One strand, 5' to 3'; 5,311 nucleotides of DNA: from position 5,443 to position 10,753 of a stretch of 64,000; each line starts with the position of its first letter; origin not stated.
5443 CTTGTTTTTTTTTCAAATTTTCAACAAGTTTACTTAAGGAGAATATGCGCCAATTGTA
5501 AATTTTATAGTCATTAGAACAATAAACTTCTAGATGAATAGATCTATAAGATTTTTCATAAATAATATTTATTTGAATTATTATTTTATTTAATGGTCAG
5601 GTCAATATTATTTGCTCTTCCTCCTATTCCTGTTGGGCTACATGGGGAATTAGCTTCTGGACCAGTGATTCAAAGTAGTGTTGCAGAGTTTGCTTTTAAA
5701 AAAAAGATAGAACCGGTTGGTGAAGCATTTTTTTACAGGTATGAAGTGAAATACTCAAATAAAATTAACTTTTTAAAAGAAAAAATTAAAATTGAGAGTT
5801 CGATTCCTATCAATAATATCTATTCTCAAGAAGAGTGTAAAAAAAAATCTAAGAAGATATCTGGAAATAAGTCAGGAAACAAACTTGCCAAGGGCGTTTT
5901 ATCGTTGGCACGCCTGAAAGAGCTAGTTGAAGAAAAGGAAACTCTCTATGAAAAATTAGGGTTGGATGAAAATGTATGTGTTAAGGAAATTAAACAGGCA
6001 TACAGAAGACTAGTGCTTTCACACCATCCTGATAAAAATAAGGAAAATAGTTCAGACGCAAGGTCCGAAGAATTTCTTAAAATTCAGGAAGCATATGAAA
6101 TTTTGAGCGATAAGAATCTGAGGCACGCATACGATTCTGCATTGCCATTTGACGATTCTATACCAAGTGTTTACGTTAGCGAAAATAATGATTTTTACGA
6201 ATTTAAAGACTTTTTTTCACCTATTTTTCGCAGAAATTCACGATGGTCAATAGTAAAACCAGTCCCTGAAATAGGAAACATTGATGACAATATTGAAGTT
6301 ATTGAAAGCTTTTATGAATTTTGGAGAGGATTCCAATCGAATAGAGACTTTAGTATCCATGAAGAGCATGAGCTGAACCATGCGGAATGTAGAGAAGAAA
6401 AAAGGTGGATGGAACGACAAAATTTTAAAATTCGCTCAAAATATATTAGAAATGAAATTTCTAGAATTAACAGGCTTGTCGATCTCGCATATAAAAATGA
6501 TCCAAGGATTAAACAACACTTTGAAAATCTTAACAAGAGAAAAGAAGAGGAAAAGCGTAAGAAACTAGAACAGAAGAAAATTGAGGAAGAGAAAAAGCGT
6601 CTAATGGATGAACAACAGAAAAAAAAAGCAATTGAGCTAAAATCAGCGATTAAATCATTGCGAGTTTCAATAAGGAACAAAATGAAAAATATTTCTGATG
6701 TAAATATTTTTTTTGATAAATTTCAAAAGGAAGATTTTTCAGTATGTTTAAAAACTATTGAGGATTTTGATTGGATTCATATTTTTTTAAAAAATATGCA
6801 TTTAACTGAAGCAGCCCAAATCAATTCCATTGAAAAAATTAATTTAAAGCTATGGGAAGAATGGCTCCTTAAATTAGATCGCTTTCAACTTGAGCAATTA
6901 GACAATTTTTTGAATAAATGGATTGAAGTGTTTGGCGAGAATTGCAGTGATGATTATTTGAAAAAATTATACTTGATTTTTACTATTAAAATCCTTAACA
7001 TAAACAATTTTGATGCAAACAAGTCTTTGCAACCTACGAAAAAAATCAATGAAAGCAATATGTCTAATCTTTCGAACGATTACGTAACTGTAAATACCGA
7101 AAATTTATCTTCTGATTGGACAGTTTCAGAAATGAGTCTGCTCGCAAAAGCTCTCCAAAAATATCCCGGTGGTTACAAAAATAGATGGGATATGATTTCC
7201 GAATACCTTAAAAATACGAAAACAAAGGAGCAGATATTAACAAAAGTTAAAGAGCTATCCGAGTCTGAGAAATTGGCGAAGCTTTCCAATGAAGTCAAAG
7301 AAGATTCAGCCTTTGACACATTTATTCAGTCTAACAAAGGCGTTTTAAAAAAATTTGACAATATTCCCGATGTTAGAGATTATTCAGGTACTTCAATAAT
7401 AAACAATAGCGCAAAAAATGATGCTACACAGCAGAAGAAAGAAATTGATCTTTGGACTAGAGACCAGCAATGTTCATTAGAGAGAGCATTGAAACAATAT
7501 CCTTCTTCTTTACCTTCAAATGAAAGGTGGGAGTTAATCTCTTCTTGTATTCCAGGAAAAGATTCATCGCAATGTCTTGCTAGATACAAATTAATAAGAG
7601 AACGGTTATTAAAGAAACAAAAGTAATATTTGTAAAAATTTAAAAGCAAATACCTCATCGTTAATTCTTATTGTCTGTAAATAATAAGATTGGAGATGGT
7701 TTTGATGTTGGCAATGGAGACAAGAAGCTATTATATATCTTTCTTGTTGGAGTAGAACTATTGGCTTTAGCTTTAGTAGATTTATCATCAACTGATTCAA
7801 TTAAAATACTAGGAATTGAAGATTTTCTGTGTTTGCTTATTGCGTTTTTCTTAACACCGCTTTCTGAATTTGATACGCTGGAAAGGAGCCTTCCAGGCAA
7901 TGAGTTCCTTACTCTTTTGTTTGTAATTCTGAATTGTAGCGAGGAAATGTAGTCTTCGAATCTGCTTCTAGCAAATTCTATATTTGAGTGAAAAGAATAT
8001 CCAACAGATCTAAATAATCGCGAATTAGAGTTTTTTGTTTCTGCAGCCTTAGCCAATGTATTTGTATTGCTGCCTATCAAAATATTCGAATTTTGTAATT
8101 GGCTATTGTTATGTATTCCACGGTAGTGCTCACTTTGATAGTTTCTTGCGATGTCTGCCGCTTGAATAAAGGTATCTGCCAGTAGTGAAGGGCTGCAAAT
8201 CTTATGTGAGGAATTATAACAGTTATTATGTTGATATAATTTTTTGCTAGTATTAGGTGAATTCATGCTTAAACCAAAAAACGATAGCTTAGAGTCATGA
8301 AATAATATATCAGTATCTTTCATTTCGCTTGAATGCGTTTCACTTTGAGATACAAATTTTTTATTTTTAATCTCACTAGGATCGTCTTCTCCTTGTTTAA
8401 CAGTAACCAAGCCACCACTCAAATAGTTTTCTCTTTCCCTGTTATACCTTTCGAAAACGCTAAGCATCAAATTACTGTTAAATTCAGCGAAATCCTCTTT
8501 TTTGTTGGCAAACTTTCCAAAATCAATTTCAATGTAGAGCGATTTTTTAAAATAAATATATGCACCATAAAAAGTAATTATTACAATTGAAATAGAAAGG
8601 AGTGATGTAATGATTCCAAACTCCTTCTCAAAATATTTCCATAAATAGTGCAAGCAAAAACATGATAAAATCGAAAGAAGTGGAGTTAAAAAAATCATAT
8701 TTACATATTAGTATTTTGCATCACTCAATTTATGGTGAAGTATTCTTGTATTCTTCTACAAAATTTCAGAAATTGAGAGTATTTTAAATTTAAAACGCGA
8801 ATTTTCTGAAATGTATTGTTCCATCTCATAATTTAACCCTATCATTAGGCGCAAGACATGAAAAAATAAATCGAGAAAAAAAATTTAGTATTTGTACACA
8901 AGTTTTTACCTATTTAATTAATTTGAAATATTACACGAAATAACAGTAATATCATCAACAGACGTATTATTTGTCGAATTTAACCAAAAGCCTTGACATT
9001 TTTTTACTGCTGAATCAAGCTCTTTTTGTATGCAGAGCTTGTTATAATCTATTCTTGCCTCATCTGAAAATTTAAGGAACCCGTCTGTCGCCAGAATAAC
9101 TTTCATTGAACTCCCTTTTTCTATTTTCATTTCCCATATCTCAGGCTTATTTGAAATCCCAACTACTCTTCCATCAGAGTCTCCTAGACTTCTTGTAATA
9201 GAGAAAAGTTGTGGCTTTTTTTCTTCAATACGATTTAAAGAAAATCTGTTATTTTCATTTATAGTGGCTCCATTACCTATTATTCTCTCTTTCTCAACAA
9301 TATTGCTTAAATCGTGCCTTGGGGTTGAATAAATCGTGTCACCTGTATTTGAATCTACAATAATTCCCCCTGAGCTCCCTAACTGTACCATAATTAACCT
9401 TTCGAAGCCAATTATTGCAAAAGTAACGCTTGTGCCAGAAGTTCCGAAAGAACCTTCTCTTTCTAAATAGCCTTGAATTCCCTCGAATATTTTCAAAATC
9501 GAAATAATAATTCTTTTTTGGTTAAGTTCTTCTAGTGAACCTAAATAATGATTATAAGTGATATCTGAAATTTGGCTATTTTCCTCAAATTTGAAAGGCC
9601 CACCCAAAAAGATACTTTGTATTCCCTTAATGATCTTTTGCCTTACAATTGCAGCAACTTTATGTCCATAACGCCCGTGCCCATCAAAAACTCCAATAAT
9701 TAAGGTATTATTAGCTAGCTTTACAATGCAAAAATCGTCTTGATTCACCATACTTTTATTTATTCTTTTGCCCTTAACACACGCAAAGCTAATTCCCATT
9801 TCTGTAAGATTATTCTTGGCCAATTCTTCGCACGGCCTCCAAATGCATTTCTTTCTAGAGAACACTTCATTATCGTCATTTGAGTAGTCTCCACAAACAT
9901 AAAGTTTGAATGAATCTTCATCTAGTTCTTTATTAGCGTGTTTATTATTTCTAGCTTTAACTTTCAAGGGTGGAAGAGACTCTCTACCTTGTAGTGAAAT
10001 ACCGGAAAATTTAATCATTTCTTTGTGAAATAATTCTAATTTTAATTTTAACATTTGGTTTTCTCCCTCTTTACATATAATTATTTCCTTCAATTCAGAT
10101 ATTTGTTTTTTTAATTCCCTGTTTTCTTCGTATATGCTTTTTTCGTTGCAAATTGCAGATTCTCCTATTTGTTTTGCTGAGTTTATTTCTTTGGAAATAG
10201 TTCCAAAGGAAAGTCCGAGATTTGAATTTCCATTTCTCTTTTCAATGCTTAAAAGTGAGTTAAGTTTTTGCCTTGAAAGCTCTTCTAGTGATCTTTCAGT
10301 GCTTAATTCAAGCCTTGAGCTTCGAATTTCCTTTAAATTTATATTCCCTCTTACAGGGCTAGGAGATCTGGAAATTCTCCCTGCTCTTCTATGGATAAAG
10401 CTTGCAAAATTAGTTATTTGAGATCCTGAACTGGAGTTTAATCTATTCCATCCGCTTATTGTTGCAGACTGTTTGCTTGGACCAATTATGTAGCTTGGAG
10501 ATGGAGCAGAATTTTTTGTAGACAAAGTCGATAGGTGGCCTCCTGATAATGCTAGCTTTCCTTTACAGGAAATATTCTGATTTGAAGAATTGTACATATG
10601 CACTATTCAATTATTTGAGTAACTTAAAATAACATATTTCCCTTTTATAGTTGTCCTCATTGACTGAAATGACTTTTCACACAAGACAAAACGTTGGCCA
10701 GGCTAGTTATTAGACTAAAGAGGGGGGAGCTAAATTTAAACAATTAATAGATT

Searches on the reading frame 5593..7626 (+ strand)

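Call 54: search_protein_families(library=pfam, proteins=[window:5593-7626:+], max_evalue=0.001)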
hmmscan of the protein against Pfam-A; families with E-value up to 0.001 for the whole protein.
window:5593-7626:+ (677 aa): 5 families
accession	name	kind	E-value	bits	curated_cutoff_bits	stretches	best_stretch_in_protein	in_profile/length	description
PF21884.2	ZUO1-like_ZHD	-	9.7e-33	113.4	25.1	1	204-307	2-105/105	Zuotin-like, zuotin homology domain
PF00226.36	DnaJ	-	3.9e-19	69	27.8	1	118-181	2-63/63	DnaJ domain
PF00249.37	Myb_DNA-binding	-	3.2e-10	40.4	24.4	1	508-548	3-38/46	Myb-like DNA-binding domain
PF13921.12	Myb_DNA-bind_6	-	6e-05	23.6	22.9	0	621-666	1-40/60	Myb-like DNA-binding domain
PF23082.1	Myb_DNA-binding_2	-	0.00043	20.7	27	0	508-553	3-48/70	Myb-like DNA-binding domain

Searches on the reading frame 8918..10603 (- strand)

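Call 54: search_protein_families(library=pfam, proteins=[window:8918-10603:-], max_evalue=0.001)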
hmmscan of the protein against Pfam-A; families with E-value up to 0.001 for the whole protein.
window:8918-10603:- (561 aa): 1 family
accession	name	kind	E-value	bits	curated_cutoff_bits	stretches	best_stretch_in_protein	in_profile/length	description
PF00481.26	PP2C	-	5.9e-13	49.5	20.3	1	361-511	72-214/255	Protein phosphatase 2C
